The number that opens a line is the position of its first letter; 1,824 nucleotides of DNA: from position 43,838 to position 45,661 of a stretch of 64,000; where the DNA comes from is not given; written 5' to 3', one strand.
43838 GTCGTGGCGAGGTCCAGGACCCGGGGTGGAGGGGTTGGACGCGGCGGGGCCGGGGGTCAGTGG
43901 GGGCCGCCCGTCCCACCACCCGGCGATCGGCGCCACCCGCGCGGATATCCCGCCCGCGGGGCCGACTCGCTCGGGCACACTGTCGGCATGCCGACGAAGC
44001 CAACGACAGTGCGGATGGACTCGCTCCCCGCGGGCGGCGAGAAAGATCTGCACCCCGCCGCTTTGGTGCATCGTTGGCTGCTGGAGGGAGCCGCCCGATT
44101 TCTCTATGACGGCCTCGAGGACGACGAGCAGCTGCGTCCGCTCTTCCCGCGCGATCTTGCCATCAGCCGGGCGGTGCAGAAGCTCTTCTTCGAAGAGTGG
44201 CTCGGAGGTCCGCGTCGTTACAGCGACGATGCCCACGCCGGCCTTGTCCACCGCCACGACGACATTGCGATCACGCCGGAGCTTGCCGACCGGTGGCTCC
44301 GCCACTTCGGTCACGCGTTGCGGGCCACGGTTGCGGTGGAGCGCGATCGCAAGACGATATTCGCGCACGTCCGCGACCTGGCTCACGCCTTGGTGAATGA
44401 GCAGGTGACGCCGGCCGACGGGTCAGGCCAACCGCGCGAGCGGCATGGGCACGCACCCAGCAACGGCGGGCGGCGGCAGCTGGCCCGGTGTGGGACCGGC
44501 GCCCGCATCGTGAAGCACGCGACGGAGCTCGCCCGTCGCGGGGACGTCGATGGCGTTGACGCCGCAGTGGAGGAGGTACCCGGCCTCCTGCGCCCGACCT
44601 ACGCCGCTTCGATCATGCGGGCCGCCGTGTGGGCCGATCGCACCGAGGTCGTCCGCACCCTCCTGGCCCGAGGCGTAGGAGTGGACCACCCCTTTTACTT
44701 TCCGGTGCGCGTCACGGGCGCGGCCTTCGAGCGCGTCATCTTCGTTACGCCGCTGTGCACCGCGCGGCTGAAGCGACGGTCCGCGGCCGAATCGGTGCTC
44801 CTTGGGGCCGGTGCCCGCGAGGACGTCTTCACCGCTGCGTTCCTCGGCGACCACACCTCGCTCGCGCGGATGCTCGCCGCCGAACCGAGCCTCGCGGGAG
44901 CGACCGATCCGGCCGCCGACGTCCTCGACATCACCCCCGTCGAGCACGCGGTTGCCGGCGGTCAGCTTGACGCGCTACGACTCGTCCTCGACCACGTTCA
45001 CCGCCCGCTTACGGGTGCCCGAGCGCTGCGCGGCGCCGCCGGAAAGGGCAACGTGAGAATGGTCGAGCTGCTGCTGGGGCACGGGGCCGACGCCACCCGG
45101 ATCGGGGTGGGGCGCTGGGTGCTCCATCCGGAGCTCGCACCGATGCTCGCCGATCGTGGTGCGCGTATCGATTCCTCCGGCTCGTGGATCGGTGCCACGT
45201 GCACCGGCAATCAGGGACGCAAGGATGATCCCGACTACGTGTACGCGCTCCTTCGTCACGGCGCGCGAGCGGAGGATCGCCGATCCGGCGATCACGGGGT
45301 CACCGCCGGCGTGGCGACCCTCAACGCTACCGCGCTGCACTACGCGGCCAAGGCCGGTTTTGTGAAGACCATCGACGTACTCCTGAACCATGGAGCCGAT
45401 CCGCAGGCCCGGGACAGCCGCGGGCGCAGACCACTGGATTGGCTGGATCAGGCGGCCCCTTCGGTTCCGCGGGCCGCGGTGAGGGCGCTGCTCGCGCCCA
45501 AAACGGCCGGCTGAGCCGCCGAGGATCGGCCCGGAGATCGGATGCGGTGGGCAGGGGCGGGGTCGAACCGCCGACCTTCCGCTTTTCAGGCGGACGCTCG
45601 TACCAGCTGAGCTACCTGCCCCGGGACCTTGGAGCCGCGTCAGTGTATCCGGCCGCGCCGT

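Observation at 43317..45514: Truncated hemoglobin fused to ankyrin repeats, divergently paired with a MarR regulator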

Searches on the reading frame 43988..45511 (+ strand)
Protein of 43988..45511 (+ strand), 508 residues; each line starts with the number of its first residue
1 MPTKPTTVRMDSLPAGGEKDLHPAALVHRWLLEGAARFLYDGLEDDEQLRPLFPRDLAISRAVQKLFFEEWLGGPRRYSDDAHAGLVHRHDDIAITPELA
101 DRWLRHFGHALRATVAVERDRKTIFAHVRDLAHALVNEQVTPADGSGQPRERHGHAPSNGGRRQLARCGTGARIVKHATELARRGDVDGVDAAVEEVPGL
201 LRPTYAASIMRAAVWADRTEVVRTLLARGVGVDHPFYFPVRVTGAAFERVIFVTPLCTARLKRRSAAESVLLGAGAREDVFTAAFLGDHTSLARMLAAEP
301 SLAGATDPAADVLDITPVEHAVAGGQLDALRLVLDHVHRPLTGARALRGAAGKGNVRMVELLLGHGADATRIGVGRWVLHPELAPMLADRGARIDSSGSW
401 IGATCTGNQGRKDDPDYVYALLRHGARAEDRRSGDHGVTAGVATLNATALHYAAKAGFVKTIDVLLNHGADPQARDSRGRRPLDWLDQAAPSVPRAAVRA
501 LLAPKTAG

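Call 5: search_protein_families(library=pfam, proteins=[window:43988-45511:+], max_evalue=1)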
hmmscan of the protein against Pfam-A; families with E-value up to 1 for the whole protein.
seq(508 aa): 7 families
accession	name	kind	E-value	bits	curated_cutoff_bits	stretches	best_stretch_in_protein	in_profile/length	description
PF01152.27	Bac_globin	-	4.8e-15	56.3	21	1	39-136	19-120/121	Bacterial-like globin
PF12796.13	Ank_2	-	1.2e-14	55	27.3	2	436-484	27-65/90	Ankyrin repeats (3 copies)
PF00023.36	Ank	-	3.7e-13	49.4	21.1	2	448-476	4-32/33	Ankyrin repeat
PF13606.12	Ank_3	-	3.3e-10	39.6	22.3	1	447-473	3-29/30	Ankyrin repeat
PF13637.12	Ank_4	-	8.3e-10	39.1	22.7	2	450-484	1-35/50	Ankyrin repeats (many copies)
PF13857.12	Ank_5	-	1.5e-07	32.1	27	1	447-484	17-54/56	Ankyrin repeats (many copies)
PF24521.3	Ank_KRIT1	-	0.0002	21.5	80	0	446-472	46-73/149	KRIT1 ankyrin-repeats domain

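Call 6: search_protein_families(library=ncbifam, proteins=[window:43988-45511:+], max_evalue=1)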
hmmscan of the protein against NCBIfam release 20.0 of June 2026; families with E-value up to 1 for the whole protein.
seq(508 aa): 4 families
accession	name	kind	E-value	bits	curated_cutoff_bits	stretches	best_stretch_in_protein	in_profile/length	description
NF043029.1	T4SS_AnkY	equivalog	0.0015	17.1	600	1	446-486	491-531/543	Dot/Icm T4SS effector AnkY/LegA9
NF043023.1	T4SS_AnkH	equivalog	0.0039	16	600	1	447-480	66-99/467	Dot/Icm T4SS effector AnkH/LegA3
NF043028.1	T4SS_AnkX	equivalog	0.032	12.4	1400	0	442-492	578-628/938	Dot/Icm T4SS effector AnkN/AnkX/LegA8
NF011491.0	PRK14898.1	equivalog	0.37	8.7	783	1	131-197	768-831/860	DNA-directed RNA polymerase subunit A''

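Call 7: find_homologous_proteins(query=window:43988-45511:+, max_evalue=0.001)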
Query window:43988-45511:+ (508 aa): 902 proteins with E <= 0.001 among 8000 candidates; the best 120 are listed.
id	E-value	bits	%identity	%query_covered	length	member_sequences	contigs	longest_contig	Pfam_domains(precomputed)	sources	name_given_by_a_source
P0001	0.0e+0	1109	100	98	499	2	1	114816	PF01152.28,PF13606.13,PF13857.13,PF12796.14,PF00023.37,PF13637.13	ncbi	-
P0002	2.0e-207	708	72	92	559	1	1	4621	PF01152.28,PF13606.13,PF13857.13,PF12796.14,PF00023.37,PF13637.13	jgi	jgi:truncated hemoglobin YjbI/ankyrin repeat protein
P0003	2.6e-207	708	71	92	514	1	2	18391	PF01152.28,PF13606.13,PF13857.13,PF12796.14,PF00023.37,PF13637.13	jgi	jgi:truncated hemoglobin YjbI/ankyrin repeat protein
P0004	3.8e-207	707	72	92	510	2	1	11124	PF01152.28,PF13606.13,PF13857.13,PF12796.14,PF00023.37,PF13637.13,PF24521.3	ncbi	-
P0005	2.2e-206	705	70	91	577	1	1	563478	PF01152.28,PF13606.13,PF13857.13,PF12796.14,PF00023.37,PF13637.13,PF24521.3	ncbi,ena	-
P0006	4.7e-206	704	70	92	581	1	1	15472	PF01152.28,PF13606.13,PF13857.13,PF12796.14,PF00023.37,PF13637.13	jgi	jgi:truncated hemoglobin YjbI/ankyrin repeat protein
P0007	5.4e-206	703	70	92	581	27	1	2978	PF01152.28,PF13606.13,PF13857.13,PF12796.14,PF00023.37,PF13637.13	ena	-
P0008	1.0e-205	703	66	95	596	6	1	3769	PF01152.28,PF13606.13,PF13857.13,PF12796.14,PF00023.37,PF13637.13,PF24521.3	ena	-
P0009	4.7e-205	700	71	92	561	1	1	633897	PF01152.28,PF13606.13,PF13857.13,PF12796.14,PF00023.37,PF13637.13,PF24521.3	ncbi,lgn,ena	-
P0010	1.5e-204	699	70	92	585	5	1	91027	PF01152.28,PF13606.13,PF13857.13,PF12796.14,PF00023.37,PF13637.13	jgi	jgi:truncated hemoglobin YjbI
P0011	1.5e-203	695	71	92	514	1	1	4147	PF01152.28,PF13606.13,PF13857.13,PF12796.14,PF00023.37,PF13637.13,PF24521.3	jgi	jgi:hemoglobin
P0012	2.0e-203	695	71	92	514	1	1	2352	PF01152.28,PF13606.13,PF13857.13,PF12796.14,PF00023.37,PF13637.13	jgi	jgi:truncated hemoglobin YjbI/ankyrin repeat protein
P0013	1.5e-202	692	69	92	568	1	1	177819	PF01152.28,PF13606.13,PF13857.13,PF12796.14,PF00023.37,PF13637.13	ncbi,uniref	ncbi:ankyrin repeat domain-containing protein [Actinopolymorpha sp. B11F2]|uniref:globin domain-cont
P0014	2.7e-202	691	70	92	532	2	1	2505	PF01152.28,PF13606.13,PF13857.13,PF12796.14,PF00023.37,PF13637.13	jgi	jgi:truncated hemoglobin YjbI/ankyrin repeat protein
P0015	3.8e-202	691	70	92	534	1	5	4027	PF01152.28,PF13606.13,PF13857.13,PF12796.14,PF00023.37,PF13637.13,PF24521.3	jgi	jgi:hemoglobin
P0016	1.2e-201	689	67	94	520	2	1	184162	PF01152.28,PF13606.13,PF13857.13,PF12796.14,PF00023.37,PF13637.13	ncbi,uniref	ncbi:ankyrin repeat domain-containing protein [Actinopolymorpha sp. B17G11]|uniref:globin domain-con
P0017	1.4e-201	689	70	92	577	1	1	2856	PF01152.28,PF13606.13,PF13857.13,PF12796.14,PF00023.37,PF13637.13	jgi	jgi:truncated hemoglobin YjbI/ankyrin repeat protein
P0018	1.5e-201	689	69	92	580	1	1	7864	PF01152.28,PF13606.13,PF13857.13,PF12796.14,PF00023.37,PF13637.13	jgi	jgi:truncated hemoglobin YjbI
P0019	3.0e-201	688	66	95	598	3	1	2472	PF01152.28,PF13606.13,PF13857.13,PF12796.14,PF00023.37,PF13637.13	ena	-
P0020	4.4e-201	687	70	92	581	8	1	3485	PF01152.28,PF13606.13,PF13857.13,PF12796.14,PF00023.37,PF13637.13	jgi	jgi:truncated hemoglobin YjbI/ankyrin repeat protein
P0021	6.1e-201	687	70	92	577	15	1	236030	PF01152.28,PF13606.13,PF13857.13,PF12796.14,PF00023.37,PF13637.13,PF24521.3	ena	-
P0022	4.0e-200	684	69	92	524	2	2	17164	PF01152.28,PF13606.13,PF13857.13,PF12796.14,PF00023.37,PF13637.13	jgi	jgi:truncated hemoglobin YjbI/ankyrin repeat protein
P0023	7.7e-200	683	69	92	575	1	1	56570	PF01152.28,PF13606.13,PF13857.13,PF12796.14,PF00023.37,PF13637.13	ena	-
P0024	9.4e-200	683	64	99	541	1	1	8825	PF01152.28,PF13606.13,PF13857.13,PF12796.14,PF00023.37,PF13637.13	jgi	jgi:hemoglobin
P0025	1.4e-199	682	69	91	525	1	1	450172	PF01152.28,PF13606.13,PF13857.13,PF12796.14,PF00023.37,PF13637.13,PF24521.3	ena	-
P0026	2.1e-199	682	64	99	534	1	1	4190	PF01152.28,PF13606.13,PF13857.13,PF12796.14,PF00023.37,PF13637.13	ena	-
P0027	2.4e-199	681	69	92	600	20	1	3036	PF01152.28,PF13606.13,PF13857.13,PF12796.14,PF00023.37,PF13637.13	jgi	jgi:truncated hemoglobin YjbI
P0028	5.7e-199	680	70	92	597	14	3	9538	PF01152.28,PF13606.13,PF13857.13,PF12796.14,PF00023.37,PF13637.13,PF24521.3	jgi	jgi:truncated hemoglobin YjbI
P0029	8.9e-199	680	69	92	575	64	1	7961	PF01152.28,PF13606.13,PF13857.13,PF12796.14,PF00023.37,PF13637.13,PF24521.3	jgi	jgi:hemoglobin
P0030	9.1e-199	680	70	92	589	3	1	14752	PF01152.28,PF13606.13,PF13857.13,PF12796.14,PF00023.37,PF13637.13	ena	-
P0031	1.6e-198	679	69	92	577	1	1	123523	PF01152.28,PF13606.13,PF13857.13,PF12796.14,PF00023.37,PF13637.13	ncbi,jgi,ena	-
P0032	1.7e-198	679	65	98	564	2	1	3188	PF01152.28,PF13606.13,PF13857.13,PF12796.14,PF00023.37,PF13637.13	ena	-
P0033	2.0e-198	678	69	92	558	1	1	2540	PF01152.28,PF13606.13,PF13857.13,PF12796.14,PF00023.37,PF13637.13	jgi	jgi:truncated hemoglobin YjbI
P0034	3.2e-198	678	70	92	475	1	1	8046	PF01152.28,PF13606.13,PF13857.13,PF12796.14,PF00023.37,PF13637.13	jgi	jgi:truncated hemoglobin YjbI/ankyrin repeat protein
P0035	3.6e-198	678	70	90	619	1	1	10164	PF01152.28,PF13606.13,PF13857.13,PF12796.14,PF00023.37,PF13637.13,PF24521.3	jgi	jgi:truncated hemoglobin YjbI/ankyrin repeat protein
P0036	6.9e-198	677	70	89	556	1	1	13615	PF01152.28,PF13606.13,PF13857.13,PF12796.14,PF00023.37,PF13637.13,PF24521.3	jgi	jgi:truncated hemoglobin YjbI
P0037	7.1e-198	677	69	92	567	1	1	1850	PF01152.28,PF13606.13,PF13857.13,PF12796.14,PF00023.37,PF13637.13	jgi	-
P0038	1.2e-197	676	68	92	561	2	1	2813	PF01152.28,PF13606.13,PF13857.13,PF12796.14,PF00023.37,PF13637.13,PF24521.3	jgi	-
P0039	1.5e-197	676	68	93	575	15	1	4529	PF01152.28,PF13606.13,PF13857.13,PF12796.14,PF00023.37,PF13637.13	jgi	jgi:truncated hemoglobin YjbI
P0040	1.7e-197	675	65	97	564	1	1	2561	PF01152.28,PF13606.13,PF13857.13,PF12796.14,PF00023.37,PF13637.13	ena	-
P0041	2.3e-197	675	68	92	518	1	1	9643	PF01152.28,PF13606.13,PF13857.13,PF12796.14,PF00023.37,PF13637.13,PF24521.3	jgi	jgi:truncated hemoglobin YjbI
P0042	2.3e-197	675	69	92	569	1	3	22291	PF01152.28,PF13606.13,PF13857.13,PF12796.14,PF00023.37,PF13637.13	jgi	jgi:hemoglobin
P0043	2.4e-197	675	69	92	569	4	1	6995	PF01152.28,PF13606.13,PF13857.13,PF12796.14,PF00023.37,PF13637.13,PF24521.3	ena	-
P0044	2.7e-197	675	65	97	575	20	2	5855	PF01152.28,PF13606.13,PF13857.13,PF12796.14,PF00023.37,PF13637.13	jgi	jgi:hemoglobin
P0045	5.3e-197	674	68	93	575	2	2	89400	PF01152.28,PF13606.13,PF13857.13,PF12796.14,PF00023.37,PF13637.13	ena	-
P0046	5.4e-197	674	70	92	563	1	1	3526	PF01152.28,PF13606.13,PF13857.13,PF12796.14,PF00023.37,PF13637.13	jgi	-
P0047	1.5e-196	672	65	96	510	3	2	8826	PF01152.28,PF13606.13,PF13857.13,PF12796.14,PF00023.37,PF13637.13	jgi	jgi:truncated hemoglobin YjbI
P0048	2.4e-196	672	68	92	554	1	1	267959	PF01152.28,PF13606.13,PF13857.13,PF12796.14,PF00023.37,PF13637.13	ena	-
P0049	3.1e-196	671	64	95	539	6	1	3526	PF01152.28,PF13606.13,PF13857.13,PF12796.14,PF00023.37,PF13637.13,PF24521.3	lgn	-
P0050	3.1e-196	671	65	95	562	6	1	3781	PF01152.28,PF13606.13,PF13857.13,PF12796.14,PF00023.37,PF13637.13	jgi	-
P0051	6.2e-196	670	68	92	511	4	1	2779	PF01152.28,PF13606.13,PF13857.13,PF12796.14,PF00023.37,PF13637.13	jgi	-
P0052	6.3e-196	670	63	99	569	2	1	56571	PF01152.28,PF13606.13,PF13857.13,PF12796.14,PF00023.37,PF13637.13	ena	-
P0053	6.4e-196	670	68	93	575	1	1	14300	PF01152.28,PF13606.13,PF13857.13,PF12796.14,PF00023.37,PF13637.13,PF24521.3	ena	-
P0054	6.4e-196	670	68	92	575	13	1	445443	PF01152.28,PF13606.13,PF13857.13,PF12796.14,PF00023.37,PF13637.13,PF24521.3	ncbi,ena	-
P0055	1.1e-195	669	69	92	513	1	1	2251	PF01152.28,PF13606.13,PF13857.13,PF12796.14,PF00023.37,PF13637.13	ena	-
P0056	2.2e-195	668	68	92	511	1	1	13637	PF01152.28,PF13606.13,PF13857.13,PF12796.14,PF00023.37,PF13637.13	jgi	jgi:truncated hemoglobin YjbI/ankyrin repeat protein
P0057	2.5e-195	668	65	98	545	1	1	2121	PF01152.28,PF13606.13,PF13857.13,PF12796.14,PF00023.37,PF13637.13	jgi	jgi:hemoglobin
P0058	5.1e-195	667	69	92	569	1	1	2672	PF01152.28,PF13606.13,PF13857.13,PF12796.14,PF00023.37,PF13637.13,PF24521.3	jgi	jgi:truncated hemoglobin YjbI/ankyrin repeat protein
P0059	5.9e-195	667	69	92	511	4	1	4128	PF01152.28,PF13606.13,PF13857.13,PF12796.14,PF00023.37,PF13637.13,PF24521.3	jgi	jgi:hemoglobin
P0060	5.9e-195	667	63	99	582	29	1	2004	PF01152.28,PF13606.13,PF13857.13,PF12796.14,PF00023.37,PF13637.13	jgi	jgi:hemoglobin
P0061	6.4e-195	667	69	92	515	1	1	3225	PF01152.28,PF13606.13,PF13857.13,PF12796.14,PF00023.37,PF13637.13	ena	-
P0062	7.2e-195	667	69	92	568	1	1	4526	PF01152.28,PF13606.13,PF13857.13,PF12796.14,PF00023.37,PF13637.13,PF24521.3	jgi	jgi:truncated hemoglobin YjbI/ankyrin repeat protein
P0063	7.4e-195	667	70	91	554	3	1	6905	PF01152.28,PF13606.13,PF13857.13,PF12796.14,PF00023.37,PF13637.13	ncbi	ncbi:MAG: hypothetical protein ACRDP8_07130 [Actinopolymorphaceae bacterium]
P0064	7.4e-195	667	68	92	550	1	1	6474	PF01152.28,PF13606.13,PF13857.13,PF12796.14,PF00023.37,PF13637.13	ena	-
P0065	8.4e-195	667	67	92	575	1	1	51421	PF01152.28,PF13606.13,PF13857.13,PF12796.14,PF00023.37,PF13637.13,PF24521.3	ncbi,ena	-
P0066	9.8e-195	666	63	98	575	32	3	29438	PF01152.28,PF13606.13,PF13857.13,PF12796.14,PF00023.37,PF13637.13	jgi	jgi:truncated hemoglobin YjbI/ankyrin repeat protein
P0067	1.2e-194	666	68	92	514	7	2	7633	PF01152.28,PF13606.13,PF13857.13,PF12796.14,PF00023.37,PF13637.13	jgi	jgi:hemoglobin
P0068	1.4e-194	666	69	92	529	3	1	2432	PF01152.28,PF13606.13,PF13857.13,PF12796.14,PF00023.37,PF13637.13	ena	-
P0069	1.4e-194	666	64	97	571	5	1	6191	PF01152.28,PF13606.13,PF13857.13,PF12796.14,PF00023.37,PF13637.13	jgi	jgi:hemoglobin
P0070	1.5e-194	666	68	92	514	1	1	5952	PF01152.28,PF13606.13,PF13857.13,PF12796.14,PF00023.37,PF13637.13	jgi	jgi:hemoglobin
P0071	2.1e-194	665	68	92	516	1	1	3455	PF01152.28,PF13606.13,PF13857.13,PF12796.14,PF00023.37,PF13637.13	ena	-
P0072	2.5e-194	665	69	92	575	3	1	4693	PF01152.28,PF13606.13,PF13857.13,PF12796.14,PF00023.37,PF13637.13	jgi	jgi:truncated hemoglobin YjbI/ankyrin repeat protein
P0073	2.6e-194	665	69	92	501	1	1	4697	PF01152.28,PF13606.13,PF13857.13,PF12796.14,PF00023.37,PF13637.13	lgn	-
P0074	3.6e-194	664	68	92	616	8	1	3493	PF01152.28,PF13606.13,PF13857.13,PF12796.14,PF00023.37,PF13637.13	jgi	-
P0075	3.6e-194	664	68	92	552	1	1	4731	PF01152.28,PF13606.13,PF13857.13,PF12796.14,PF00023.37,PF13637.13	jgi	jgi:hemoglobin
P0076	3.8e-194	664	64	97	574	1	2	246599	PF01152.28,PF13606.13,PF13857.13,PF12796.14,PF00023.37,PF13637.13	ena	-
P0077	4.0e-194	664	64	97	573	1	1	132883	PF01152.28,PF13606.13,PF13857.13,PF12796.14,PF00023.37,PF13637.13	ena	-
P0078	4.2e-194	664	68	92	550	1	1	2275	PF01152.28,PF13606.13,PF13857.13,PF12796.14,PF00023.37,PF13637.13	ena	-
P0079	4.4e-194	664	63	96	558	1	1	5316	PF01152.28,PF13606.13,PF13857.13,PF12796.14,PF00023.37,PF13637.13,PF24521.3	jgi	jgi:truncated hemoglobin YjbI/ankyrin repeat protein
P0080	5.6e-194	664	68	92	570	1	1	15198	PF01152.28,PF13606.13,PF13857.13,PF12796.14,PF00023.37,PF13637.13,PF24521.3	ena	-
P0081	5.9e-194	664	64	97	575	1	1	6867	PF01152.28,PF13606.13,PF13857.13,PF12796.14,PF00023.37,PF13637.13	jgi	jgi:truncated hemoglobin YjbI/ankyrin repeat protein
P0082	7.7e-194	663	64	97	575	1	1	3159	PF01152.28,PF13606.13,PF13857.13,PF12796.14,PF00023.37,PF13637.13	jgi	jgi:truncated hemoglobin YjbI/ankyrin repeat protein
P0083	8.1e-194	663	68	92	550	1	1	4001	PF01152.28,PF13606.13,PF13857.13,PF12796.14,PF00023.37,PF13637.13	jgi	-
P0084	8.2e-194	663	68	91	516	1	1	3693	PF01152.28,PF13606.13,PF13857.13,PF12796.14,PF00023.37,PF13637.13,PF24521.3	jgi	jgi:truncated hemoglobin YjbI/ankyrin repeat protein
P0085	9.5e-194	663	67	94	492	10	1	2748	PF01152.28,PF13606.13,PF13857.13,PF12796.14,PF00023.37,PF13637.13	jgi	jgi:hemoglobin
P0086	1.7e-193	662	68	92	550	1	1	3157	PF01152.28,PF13606.13,PF13857.13,PF12796.14,PF00023.37,PF13637.13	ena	-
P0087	1.8e-193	662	64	97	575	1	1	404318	PF01152.28,PF13606.13,PF13857.13,PF12796.14,PF00023.37,PF13637.13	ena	-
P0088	1.8e-193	662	68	92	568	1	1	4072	PF01152.28,PF13606.13,PF13857.13,PF12796.14,PF00023.37,PF13637.13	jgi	jgi:truncated hemoglobin YjbI/ankyrin repeat protein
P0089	2.0e-193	662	68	92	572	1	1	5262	PF01152.28,PF13606.13,PF13857.13,PF12796.14,PF00023.37,PF13637.13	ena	-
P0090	2.1e-193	662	69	92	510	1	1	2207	PF01152.28,PF13606.13,PF13857.13,PF12796.14,PF00023.37,PF13637.13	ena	-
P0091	3.3e-193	661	68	92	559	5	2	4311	PF01152.28,PF13606.13,PF13857.13,PF12796.14,PF00023.37,PF13637.13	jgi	jgi:truncated hemoglobin YjbI/ankyrin repeat protein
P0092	4.2e-193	661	68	92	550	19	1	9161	PF01152.28,PF13606.13,PF13857.13,PF12796.14,PF00023.37,PF13637.13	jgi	-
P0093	4.3e-193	661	67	92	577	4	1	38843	PF01152.28,PF13606.13,PF13857.13,PF12796.14,PF00023.37,PF13637.13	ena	-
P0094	4.4e-193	661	63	97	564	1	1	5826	PF01152.28,PF13606.13,PF13857.13,PF12796.14,PF00023.37,PF13637.13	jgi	jgi:truncated hemoglobin YjbI/ankyrin repeat protein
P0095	4.6e-193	661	68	92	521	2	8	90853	PF01152.28,PF13606.13,PF13857.13,PF12796.14,PF00023.37,PF13637.13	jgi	jgi:truncated hemoglobin YjbI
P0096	4.7e-193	661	68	92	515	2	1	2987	PF01152.28,PF13606.13,PF13857.13,PF12796.14,PF00023.37,PF13637.13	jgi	jgi:truncated hemoglobin YjbI/ankyrin repeat protein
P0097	6.5e-193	660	68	92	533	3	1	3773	PF01152.28,PF13606.13,PF13857.13,PF12796.14,PF00023.37,PF13637.13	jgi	jgi:truncated hemoglobin YjbI/ankyrin repeat protein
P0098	7.1e-193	660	67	92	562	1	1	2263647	PF01152.28,PF13606.13,PF13857.13,PF12796.14,PF00023.37,PF13637.13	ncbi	-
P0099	7.3e-193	660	68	92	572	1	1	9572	PF01152.28,PF13606.13,PF13857.13,PF12796.14,PF00023.37,PF13637.13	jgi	jgi:hemoglobin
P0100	8.7e-193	660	68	92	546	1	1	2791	PF01152.28,PF13606.13,PF13857.13,PF12796.14,PF00023.37,PF13637.13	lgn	-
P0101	9.7e-193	660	67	91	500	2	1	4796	PF01152.28,PF13606.13,PF13857.13,PF12796.14,PF00023.37,PF13637.13,PF24521.3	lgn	-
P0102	1.0e-192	660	68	92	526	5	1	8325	PF01152.28,PF13606.13,PF13857.13,PF12796.14,PF00023.37,PF13637.13,PF24521.3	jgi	jgi:hemoglobin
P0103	1.3e-192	659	68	92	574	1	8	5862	PF01152.28,PF13606.13,PF13857.13,PF12796.14,PF00023.37,PF13637.13,PF24521.3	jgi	jgi:hemoglobin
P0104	1.3e-192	659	63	97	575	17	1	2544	PF01152.28,PF13606.13,PF13857.13,PF12796.14,PF00023.37,PF13637.13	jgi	jgi:truncated hemoglobin YjbI/ankyrin repeat protein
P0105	1.3e-192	659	68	92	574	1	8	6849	PF01152.28,PF13606.13,PF13857.13,PF12796.14,PF00023.37,PF13637.13,PF24521.3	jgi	jgi:truncated hemoglobin YjbI/ankyrin repeat protein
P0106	1.6e-192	659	63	97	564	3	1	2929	PF01152.28,PF13606.13,PF13857.13,PF12796.14,PF00023.37,PF13637.13,PF24521.3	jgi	jgi:truncated hemoglobin YjbI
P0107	1.8e-192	659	65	96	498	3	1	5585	PF01152.28,PF13606.13,PF13857.13,PF12796.14,PF00023.37,PF13637.13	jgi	jgi:truncated hemoglobin YjbI/ankyrin repeat protein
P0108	2.2e-192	659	68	92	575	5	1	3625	PF01152.28,PF13606.13,PF13857.13,PF12796.14,PF00023.37,PF13637.13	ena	-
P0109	2.5e-192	658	68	92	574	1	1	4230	PF01152.28,PF13606.13,PF13857.13,PF12796.14,PF00023.37,PF13637.13,PF24521.3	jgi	jgi:truncated hemoglobin YjbI/ankyrin repeat protein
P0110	2.6e-192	658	64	96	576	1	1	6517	PF01152.28,PF13606.13,PF13857.13,PF12796.14,PF00023.37,PF13637.13,PF24521.3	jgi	jgi:hemoglobin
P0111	2.6e-192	658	68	92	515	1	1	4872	PF01152.28,PF13606.13,PF13857.13,PF12796.14,PF00023.37,PF13637.13,PF24521.3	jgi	jgi:truncated hemoglobin YjbI/ankyrin repeat protein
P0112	4.0e-192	658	67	92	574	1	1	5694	PF01152.28,PF13606.13,PF13857.13,PF12796.14,PF00023.37,PF13637.13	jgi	jgi:truncated hemoglobin YjbI/ankyrin repeat protein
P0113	9.2e-192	656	68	92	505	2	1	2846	PF01152.28,PF13606.13,PF13857.13,PF12796.14,PF00023.37,PF13637.13,PF24521.3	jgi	-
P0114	1.2e-191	656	67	93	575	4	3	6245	PF01152.28,PF13606.13,PF13857.13,PF12796.14,PF00023.37,PF13637.13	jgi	jgi:truncated hemoglobin YjbI/ankyrin repeat protein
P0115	1.2e-191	656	67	92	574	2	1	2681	PF01152.28,PF13606.13,PF13857.13,PF12796.14,PF00023.37,PF13637.13,PF24521.3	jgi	jgi:hemoglobin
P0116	1.2e-191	656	67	92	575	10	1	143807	PF01152.28,PF13606.13,PF13857.13,PF12796.14,PF00023.37,PF13637.13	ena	-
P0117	1.3e-191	656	67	92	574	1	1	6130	PF01152.28,PF13606.13,PF13857.13,PF12796.14,PF00023.37,PF13637.13,PF24521.3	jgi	jgi:truncated hemoglobin YjbI/ankyrin repeat protein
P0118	1.6e-191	656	67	92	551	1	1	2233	PF01152.28,PF13606.13,PF13857.13,PF12796.14,PF00023.37,PF13637.13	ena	-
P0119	3.0e-191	655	68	92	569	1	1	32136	PF01152.28,PF13606.13,PF13857.13,PF12796.14,PF00023.37,PF13637.13,PF24521.3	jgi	jgi:truncated hemoglobin YjbI/ankyrin repeat protein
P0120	4.2e-191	654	68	92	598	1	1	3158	PF01152.28,PF13606.13,PF13857.13,PF12796.14,PF00023.37,PF13637.13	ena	-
